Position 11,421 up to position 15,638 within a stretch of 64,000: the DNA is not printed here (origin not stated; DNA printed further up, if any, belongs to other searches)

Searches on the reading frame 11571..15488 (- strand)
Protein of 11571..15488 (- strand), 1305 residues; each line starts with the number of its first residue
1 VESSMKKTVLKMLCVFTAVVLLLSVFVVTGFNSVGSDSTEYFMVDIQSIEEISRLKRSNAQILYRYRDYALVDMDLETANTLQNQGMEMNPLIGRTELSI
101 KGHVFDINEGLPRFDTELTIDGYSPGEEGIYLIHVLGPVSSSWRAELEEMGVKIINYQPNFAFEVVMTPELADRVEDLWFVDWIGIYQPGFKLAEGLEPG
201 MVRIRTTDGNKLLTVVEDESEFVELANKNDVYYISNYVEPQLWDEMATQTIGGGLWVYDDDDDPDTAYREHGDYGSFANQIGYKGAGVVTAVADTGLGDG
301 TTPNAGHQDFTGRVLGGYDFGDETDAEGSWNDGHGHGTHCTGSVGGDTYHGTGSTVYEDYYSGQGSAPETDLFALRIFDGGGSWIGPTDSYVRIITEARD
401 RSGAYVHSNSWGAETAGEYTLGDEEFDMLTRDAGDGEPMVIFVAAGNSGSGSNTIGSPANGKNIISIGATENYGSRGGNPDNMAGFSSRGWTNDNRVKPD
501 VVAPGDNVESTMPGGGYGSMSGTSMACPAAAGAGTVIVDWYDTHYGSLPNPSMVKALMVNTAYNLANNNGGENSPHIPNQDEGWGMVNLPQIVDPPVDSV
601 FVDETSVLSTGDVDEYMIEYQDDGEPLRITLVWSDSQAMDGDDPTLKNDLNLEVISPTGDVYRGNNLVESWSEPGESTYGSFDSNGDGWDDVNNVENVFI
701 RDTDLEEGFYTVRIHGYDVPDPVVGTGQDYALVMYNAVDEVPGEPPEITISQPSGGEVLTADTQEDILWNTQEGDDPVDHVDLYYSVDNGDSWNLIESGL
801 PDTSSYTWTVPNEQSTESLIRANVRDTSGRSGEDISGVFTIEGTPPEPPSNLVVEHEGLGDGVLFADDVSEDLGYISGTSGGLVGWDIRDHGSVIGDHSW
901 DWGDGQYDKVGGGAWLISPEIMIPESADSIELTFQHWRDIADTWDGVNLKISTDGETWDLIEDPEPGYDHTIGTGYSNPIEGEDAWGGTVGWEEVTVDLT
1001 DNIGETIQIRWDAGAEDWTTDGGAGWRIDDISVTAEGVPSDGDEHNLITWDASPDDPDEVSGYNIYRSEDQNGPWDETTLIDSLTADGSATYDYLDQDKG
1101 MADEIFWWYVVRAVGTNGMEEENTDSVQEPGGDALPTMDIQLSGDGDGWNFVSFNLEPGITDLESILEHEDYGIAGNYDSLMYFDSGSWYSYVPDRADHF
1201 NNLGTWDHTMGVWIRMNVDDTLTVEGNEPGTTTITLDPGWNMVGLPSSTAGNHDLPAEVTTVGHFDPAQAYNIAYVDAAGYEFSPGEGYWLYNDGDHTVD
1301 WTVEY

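Call 46: search_protein_families(library=pfam, proteins=[window:11571-15488:-], max_evalue=0.00001)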
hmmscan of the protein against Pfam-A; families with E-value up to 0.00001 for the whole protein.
window:11571-15488:- (1305 aa): 1 family
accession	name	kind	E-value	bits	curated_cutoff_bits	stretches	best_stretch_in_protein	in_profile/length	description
PF00082.27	Peptidase_S8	-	2.6e-38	132.4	21.8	1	285-585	1-288/288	Subtilase family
